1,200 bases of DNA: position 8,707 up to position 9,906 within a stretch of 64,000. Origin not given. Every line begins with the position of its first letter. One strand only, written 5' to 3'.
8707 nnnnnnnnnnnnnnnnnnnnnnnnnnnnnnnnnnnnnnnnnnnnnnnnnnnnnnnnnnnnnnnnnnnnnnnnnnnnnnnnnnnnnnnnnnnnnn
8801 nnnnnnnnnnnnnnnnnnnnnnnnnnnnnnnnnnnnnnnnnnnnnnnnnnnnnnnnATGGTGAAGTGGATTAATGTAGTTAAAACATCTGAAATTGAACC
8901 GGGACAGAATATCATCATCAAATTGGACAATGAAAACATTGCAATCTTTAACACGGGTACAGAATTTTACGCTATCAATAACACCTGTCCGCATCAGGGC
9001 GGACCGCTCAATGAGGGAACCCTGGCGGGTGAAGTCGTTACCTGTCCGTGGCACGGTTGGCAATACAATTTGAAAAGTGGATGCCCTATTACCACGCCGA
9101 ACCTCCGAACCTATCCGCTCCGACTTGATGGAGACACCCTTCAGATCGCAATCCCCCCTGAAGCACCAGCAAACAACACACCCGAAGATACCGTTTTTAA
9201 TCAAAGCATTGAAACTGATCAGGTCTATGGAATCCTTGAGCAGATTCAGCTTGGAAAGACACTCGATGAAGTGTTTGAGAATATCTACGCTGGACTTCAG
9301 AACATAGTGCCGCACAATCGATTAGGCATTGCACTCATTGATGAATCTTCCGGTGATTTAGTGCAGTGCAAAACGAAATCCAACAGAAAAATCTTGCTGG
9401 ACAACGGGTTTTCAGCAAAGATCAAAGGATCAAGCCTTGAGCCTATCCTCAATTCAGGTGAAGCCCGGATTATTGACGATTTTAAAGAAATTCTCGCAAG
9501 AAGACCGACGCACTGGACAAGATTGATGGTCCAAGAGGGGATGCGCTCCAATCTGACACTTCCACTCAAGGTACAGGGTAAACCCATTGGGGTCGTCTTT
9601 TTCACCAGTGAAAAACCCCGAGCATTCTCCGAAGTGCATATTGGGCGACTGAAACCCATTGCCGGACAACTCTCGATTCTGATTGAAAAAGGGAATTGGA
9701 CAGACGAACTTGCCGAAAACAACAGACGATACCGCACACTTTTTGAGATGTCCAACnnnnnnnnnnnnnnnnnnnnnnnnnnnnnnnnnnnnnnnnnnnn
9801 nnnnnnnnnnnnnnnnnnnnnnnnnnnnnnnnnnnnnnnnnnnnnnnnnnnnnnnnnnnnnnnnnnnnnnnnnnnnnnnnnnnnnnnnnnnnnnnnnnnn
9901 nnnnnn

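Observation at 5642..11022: Sigma-54 enhancer-binding protein with an N-terminal Rieske [2Fe-2S] sensor domain, divergent from a second Rieske protein and a VOC gene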

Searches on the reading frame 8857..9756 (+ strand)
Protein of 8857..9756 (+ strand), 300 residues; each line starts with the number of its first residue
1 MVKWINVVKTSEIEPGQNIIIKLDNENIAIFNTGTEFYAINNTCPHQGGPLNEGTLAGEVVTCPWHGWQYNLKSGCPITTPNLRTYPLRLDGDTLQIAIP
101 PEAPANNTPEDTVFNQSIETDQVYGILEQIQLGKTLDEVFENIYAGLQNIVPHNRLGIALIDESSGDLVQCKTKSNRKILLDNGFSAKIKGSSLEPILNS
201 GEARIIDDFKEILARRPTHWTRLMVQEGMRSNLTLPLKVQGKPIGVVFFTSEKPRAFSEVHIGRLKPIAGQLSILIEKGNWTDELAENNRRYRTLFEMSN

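Call 28: find_related_loci(query=A3, collection=genome_contigs, flank=10000)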
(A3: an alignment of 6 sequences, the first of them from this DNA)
Query A3 (299 aa) in genome_contigs; peptide patterns used: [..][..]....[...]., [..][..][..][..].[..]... (x = any residue, [..] = any of these).
600 stretches matched a pattern (row limit reached: there are more); 596 encode a relative of the query (tblastn E <= 1e-3); the best 80 are kept; 80 distinct loci.
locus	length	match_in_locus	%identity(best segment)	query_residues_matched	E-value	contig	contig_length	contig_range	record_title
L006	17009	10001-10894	89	2-299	0e+0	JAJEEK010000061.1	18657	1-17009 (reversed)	MAG: Candidatus Poribacteria bacterium isolate p16x34bins.28 k141_245475, whole genome shotgun sequence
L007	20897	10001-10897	88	1-299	0e+0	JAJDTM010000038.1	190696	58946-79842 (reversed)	MAG: Candidatus Poribacteria bacterium isolate jk18x1bzbins.25 k141_781422, whole genome shotgun sequence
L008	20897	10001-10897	86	1-299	4e-180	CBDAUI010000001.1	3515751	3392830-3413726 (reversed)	MAG: Candidatus Poribacteria bacterium isolate ebb03bee-5bc3-4167-9627-03da9fd662bd genome assembly, contig: contig_1, w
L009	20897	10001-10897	66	1-299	1e-139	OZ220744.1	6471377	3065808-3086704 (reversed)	MAG: Candidatus Poribacteria bacterium isolate 67f587a8-c379-43ee-8694-439c00dbce40 genome assembly, chromosome: 1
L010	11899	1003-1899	67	1-299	3e-139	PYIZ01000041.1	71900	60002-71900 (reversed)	MAG: Candidatus Poribacteria bacterium isolate PCPOR2b Ga0206366_141, whole genome shotgun sequence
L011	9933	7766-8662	70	1-299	3e-145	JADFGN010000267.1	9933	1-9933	MAG: Candidatus Poribacteria bacterium isolate B30T1B8 B30T1B8_NODE13761, whole genome shotgun sequence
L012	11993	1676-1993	44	1-104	1e-28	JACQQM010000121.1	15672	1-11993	MAG: Nitrospirae bacterium isolate NC_groundwater_1333_Ag_S-0.2um_61_61 S_p2_S4_coassembly_k141_2920680, whole genome sh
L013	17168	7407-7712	44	1-100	7e-28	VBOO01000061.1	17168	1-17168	MAG: Nitrospirae bacterium isolate NS_12 14_1009_16_30cm_scaffold_15489, whole genome shotgun sequence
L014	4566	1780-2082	44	1-99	2e-27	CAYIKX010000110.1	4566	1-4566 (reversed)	MAG TPA_asm: uncultured Methanosarcinales archaeon isolate ERP119705_co20_50 genome assembly, contig: NODE_29506_length_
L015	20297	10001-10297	43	1-97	4e-27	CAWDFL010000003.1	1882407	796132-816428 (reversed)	MAG: uncultured delta proteobacterium isolate MFD06092.bin.1.174 genome assembly, contig: contig_17319, whole genome sho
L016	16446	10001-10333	42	1-109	2e-27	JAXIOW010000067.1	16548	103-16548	MAG: Nitrospirales bacterium isolate Fractures_MAG_03 c_000000144032, whole genome shotgun sequence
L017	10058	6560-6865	43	1-100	5e-27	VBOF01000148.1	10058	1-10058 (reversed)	MAG: Nitrospirae bacterium isolate NS_3 14_0929_09_30cm_scaffold_6657, whole genome shotgun sequence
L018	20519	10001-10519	35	1-156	7e-27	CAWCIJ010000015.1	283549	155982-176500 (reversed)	MAG: uncultured Nitrospiraceae bacterium isolate MFD00962.bin.1.147 genome assembly, contig: contig_87859, whole genome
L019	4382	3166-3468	45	1-99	6e-27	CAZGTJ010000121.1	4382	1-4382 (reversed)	MAG TPA_asm: uncultured Methanosarcinales archaeon isolate binchicken_co125_225 genome assembly, contig: NODE_39819_leng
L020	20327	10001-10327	42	4-110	1e-26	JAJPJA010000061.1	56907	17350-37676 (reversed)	MAG: Proteobacteria bacterium isolate Centralia_MAG_399 k107_15036474, whole genome shotgun sequence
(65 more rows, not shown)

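Call 33: search_protein_representatives(protein=window:8857-9756:+)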
Query: 300 residues. Proteins with E-value up to 0.001 (for the whole library): 18108; up to 1e-10: 3292; up to 1e-30: 44. The best 150 are listed.
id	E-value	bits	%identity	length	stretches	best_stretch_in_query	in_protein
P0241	4.8e-137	472.4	36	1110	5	127-298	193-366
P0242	6.9e-99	347.1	54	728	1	2-300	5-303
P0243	1.2e-69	251.2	24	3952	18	134-278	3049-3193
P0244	2.9e-58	213.7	36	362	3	5-119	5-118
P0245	5.3e-53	196.5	36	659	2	126-291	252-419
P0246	6.7e-51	189.6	53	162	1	1-166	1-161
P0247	2.9e-44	167.8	59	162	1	20-174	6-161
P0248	3.0e-43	164.5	26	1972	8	109-276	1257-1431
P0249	3.7e-41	157.6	30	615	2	115-292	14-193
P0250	1.5e-39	152.3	33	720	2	125-291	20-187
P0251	1.8e-38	148.8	32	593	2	122-294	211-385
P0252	1.8e-38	148.7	44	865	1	106-291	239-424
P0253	1.1e-37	146.2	31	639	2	125-295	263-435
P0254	2.1e-36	142.0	33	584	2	125-290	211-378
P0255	2.5e-36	141.7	28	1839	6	123-292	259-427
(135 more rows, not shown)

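Call 52: search_protein_families(library=pfam, proteins=[L009:5824-6876:-, L009:7229-9007:-, L009:12352-13179:+, L009:13238-14788:+, L009:14804-15772:+, L009:1595-2731:+, P0242], max_evalue=0.001)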
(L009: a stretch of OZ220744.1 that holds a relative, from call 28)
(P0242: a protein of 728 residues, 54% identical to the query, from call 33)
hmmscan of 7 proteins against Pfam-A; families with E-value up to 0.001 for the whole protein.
L009:5824-6876:- (350 aa): 3 families
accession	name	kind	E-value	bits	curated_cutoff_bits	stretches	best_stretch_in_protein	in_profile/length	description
PF12044.14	Metallopep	-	5.2e-08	32.3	27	1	66-107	128-169/427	Putative peptidase family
PF13688.12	Reprolysin_5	-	6.9e-05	23.6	27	1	169-199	132-162/196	Metallo-peptidase family M12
PF13583.11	Reprolysin_4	-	0.00028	21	22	1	174-199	133-156/203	Metallo-peptidase family M12B Reprolysin-like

L009:7229-9007:- (592 aa): 3 families
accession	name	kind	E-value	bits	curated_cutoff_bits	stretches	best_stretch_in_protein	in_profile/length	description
PF00355.32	Rieske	-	9.5e-17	61.1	20.3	1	15-96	6-88/88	Rieske [2Fe-2S] domain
PF13806.12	Rieske_2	-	3e-12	46.8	27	1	11-107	2-104/104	Rieske-like [2Fe-2S] domain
PF22543.2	Rieske_4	-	0.00011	22.9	28.4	1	16-82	5-75/119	Soluble Rieske-type ferredoxin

L009:12352-13179:+ (275 aa): 1 family
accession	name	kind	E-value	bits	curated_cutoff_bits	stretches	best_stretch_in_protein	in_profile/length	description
PF03781.23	FGE-sulfatase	-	8.3e-58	196.5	23.3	1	43-269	6-255/255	Sulfatase-modifying factor enzyme 1-like domain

L009:13238-14788:+ (516 aa): 4 families
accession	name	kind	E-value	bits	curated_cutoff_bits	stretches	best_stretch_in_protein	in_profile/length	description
PF25106.1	VWA_4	-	2.3e-12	47.2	27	1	232-336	2-101/169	von Willebrand factor A domain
PF00092.34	VWA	-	2.3e-10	41.4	23.8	1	231-375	1-140/174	von Willebrand factor type A domain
PF00362.24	Integrin_beta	-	5e-07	30.1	24.8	1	287-345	89-150/248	Integrin beta chain VWA domain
PF13519.12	VWA_2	-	2.1e-06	28.7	27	1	232-340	1-106/107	von Willebrand factor type A domain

L009:14804-15772:+ (322 aa): 1 family
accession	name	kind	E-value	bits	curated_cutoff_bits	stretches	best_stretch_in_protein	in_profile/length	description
PF00459.30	Inositol_P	-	1.4e-45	156.3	27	1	7-316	8-266/271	Inositol monophosphatase family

L009:1595-2731:+ (378 aa): 3 families
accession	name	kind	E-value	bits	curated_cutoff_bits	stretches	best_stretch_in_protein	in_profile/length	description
PF07282.18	Cas12f1-like_TNB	-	4.4e-23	81.6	26.3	1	289-356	1-60/60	Cas12f1-like, TNB domain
PF01385.25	OrfB_IS605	-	2.1e-21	76.8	30.5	1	170-277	8-117/120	Probable transposase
PF12760.12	Zn_ribbon_IS1595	-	0.00012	22.4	25.4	1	314-345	15-46/46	Transposase zinc-ribbon domain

P0242 (728 aa): 16 families
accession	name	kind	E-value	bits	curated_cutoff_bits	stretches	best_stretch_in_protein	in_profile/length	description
PF00158.32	Sigma54_activat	-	8.5e-73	244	20.2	1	422-588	1-167/168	Sigma-54 interaction domain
PF25601.1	AAA_lid_14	-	6.7e-26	90.4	27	1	594-669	1-76/87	AAA+ ATPase lid domain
PF14532.12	Sigma54_activ_2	-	1.4e-19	71.1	25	1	423-593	1-138/138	Sigma-54 interaction domain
PF00355.32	Rieske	-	1.2e-18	67.2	20.3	1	6-88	1-83/88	Rieske [2Fe-2S] domain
PF13185.12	GAF_2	-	7e-14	52.6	28.6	1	136-280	1-136/136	GAF domain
PF02954.25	HTH_8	-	1.5e-12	47.4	22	1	685-723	2-40/42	Bacterial regulatory protein, Fis family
PF01590.32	GAF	-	2.3e-10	41.5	22.4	1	139-278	2-132/133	GAF domain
PF13806.12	Rieske_2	-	1.9e-09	37.8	27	1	6-100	1-103/104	Rieske-like [2Fe-2S] domain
PF07728.20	AAA_5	-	2.3e-08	34.6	22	1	446-564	2-123/139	AAA domain (dynein-related subfamily)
PF13426.13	PAS_9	-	6.7e-07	30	27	1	304-405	2-103/103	PAS domain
PF22543.2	Rieske_4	-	1.1e-06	29.3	28.4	1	23-81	16-78/119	Soluble Rieske-type ferredoxin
PF00004.35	AAA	-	1.7e-05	25.7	21.2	1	446-570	1-118/131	ATPase family associated with various cellular activities (AAA)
PF00989.32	PAS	-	2.9e-05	24.5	22.6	1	293-403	1-113/113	PAS fold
PF13188.13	PAS_8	-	0.00015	22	21.8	1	293-336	1-43/65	PAS domain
PF01078.27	Mg_chelatase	-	0.0002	21.3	20.3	0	501-563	93-157/207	Magnesium chelatase, subunit ChlI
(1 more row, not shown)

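Call 71: find_encoding_contigs(protein=P0242, flank=8000, max_places=3)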
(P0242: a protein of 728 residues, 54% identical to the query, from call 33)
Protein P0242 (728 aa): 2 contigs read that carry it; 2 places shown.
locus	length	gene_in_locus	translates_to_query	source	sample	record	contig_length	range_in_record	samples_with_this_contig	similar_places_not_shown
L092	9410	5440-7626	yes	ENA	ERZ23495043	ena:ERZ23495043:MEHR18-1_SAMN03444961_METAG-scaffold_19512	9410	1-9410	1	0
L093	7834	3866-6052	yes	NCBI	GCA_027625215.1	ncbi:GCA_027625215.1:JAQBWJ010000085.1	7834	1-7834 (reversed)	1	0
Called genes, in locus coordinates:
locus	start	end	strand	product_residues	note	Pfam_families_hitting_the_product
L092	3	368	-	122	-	?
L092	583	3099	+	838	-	-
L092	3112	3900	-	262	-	PF01261:AP_endonuc_2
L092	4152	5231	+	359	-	PF10282:Lactonase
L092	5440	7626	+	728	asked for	PF00355:Rieske, PF13806:Rieske_2, PF13185:GAF_2, PF01590:GAF, PF00158:Sigma54_activat, PF14532:Sigma54_activ_2, PF07728:AAA_5, PF25601:AAA_lid_14, +4 more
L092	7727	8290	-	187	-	PF05198:IF3_N, PF00707:IF3_C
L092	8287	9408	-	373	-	PF00587:tRNA-synt_2b, PF03129:HGTP_anticodon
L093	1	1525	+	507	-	PF00271:Helicase_C, PF08148:DSHCT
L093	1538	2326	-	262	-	PF01261:AP_endonuc_2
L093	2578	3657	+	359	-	PF10282:Lactonase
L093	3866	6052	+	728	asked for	PF00355:Rieske, PF13806:Rieske_2, PF13185:GAF_2, PF01590:GAF, PF00158:Sigma54_activat, PF14532:Sigma54_activ_2, PF07728:AAA_5, PF25601:AAA_lid_14, +4 more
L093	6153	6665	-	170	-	PF05198:IF3_N, PF00707:IF3_C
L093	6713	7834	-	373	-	PF00587:tRNA-synt_2b, PF03129:HGTP_anticodon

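Call 88: find_related_loci(query=A3, collection=metagenome_contigs, flank=4000)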
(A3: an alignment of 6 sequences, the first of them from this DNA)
Query A3 (299 aa) in metagenome_contigs; peptide patterns used: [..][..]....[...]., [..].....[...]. (x = any residue, [..] = any of these).
600 stretches matched a pattern (row limit reached: there are more); 584 encode a relative of the query (tblastn E <= 1e-3); the best 80 are kept; 80 distinct loci.
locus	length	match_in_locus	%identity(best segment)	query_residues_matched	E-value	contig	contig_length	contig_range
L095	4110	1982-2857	56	1-299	3e-113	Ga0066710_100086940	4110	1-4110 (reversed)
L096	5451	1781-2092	49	1-102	2e-33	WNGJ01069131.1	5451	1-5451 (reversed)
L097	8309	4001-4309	45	1-101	1e-29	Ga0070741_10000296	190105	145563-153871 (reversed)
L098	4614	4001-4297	42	1-97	6e-29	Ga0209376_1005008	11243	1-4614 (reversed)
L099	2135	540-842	44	1-99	7e-29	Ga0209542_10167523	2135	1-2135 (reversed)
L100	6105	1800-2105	43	1-100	2e-28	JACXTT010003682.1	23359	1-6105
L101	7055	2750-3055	43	1-100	1e-28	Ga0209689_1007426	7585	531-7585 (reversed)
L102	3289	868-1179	47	1-102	3e-28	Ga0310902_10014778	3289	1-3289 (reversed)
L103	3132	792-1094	44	1-99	5e-28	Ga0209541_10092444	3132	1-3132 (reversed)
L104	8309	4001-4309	43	1-101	5e-28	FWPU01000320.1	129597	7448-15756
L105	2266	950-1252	43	1-99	1e-27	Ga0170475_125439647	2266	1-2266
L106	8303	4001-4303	43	1-99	2e-27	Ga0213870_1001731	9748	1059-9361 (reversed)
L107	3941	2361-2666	43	1-100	2e-27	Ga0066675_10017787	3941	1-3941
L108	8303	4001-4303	45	1-99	3e-27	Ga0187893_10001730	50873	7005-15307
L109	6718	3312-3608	41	1-97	4e-27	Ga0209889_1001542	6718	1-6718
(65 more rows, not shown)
